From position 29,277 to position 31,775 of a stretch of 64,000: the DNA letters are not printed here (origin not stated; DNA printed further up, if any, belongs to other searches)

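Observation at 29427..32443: Uncharacterised gene pair: a 733-aa HD-like + DUF1152-like fusion protein followed by an EEP-family phosphodiesterase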

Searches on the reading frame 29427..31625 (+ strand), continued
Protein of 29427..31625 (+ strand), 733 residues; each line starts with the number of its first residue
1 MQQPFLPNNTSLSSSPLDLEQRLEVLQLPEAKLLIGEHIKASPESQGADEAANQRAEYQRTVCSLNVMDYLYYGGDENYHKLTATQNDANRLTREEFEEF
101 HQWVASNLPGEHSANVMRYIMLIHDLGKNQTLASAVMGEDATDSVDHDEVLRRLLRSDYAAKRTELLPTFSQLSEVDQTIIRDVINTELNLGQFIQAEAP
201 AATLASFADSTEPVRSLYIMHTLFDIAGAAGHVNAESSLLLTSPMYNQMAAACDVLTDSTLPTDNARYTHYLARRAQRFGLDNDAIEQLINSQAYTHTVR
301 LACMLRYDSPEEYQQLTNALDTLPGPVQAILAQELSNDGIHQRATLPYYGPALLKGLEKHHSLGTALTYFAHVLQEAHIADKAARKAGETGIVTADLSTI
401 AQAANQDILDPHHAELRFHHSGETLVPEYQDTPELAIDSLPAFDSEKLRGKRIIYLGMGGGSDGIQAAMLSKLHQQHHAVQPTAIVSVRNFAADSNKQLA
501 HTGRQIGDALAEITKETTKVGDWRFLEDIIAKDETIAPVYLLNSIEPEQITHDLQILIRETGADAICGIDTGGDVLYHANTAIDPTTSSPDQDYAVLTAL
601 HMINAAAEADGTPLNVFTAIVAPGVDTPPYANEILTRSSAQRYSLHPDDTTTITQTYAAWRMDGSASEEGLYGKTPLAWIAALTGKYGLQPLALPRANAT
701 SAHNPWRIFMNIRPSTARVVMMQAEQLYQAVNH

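Call 92: search_dna_similar(query=window:29427-31625:+, collection=phages, mode=protein, max_evalue=0.001, max_rows=15)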
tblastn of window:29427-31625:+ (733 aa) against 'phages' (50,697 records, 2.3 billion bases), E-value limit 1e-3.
No match.

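Call 100: find_encoding_contigs(protein=P0052, flank=5000, max_places=2)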
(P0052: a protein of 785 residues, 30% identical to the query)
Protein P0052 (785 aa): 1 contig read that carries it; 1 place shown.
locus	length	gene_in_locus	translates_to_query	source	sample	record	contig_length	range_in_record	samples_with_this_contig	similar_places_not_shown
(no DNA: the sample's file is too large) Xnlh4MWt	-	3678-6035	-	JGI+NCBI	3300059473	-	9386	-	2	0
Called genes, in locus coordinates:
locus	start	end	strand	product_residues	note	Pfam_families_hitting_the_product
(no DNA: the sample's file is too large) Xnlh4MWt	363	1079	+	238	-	-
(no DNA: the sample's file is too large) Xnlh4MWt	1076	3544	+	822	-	-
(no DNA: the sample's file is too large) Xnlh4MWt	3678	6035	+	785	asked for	PF20717:DUF6829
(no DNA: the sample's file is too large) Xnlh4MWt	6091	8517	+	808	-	PF01156:IU_nuc_hydro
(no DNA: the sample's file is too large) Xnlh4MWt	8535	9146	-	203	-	PF00158:Sigma54_activat, PF25601:AAA_lid_14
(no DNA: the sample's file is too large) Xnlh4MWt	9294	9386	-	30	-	?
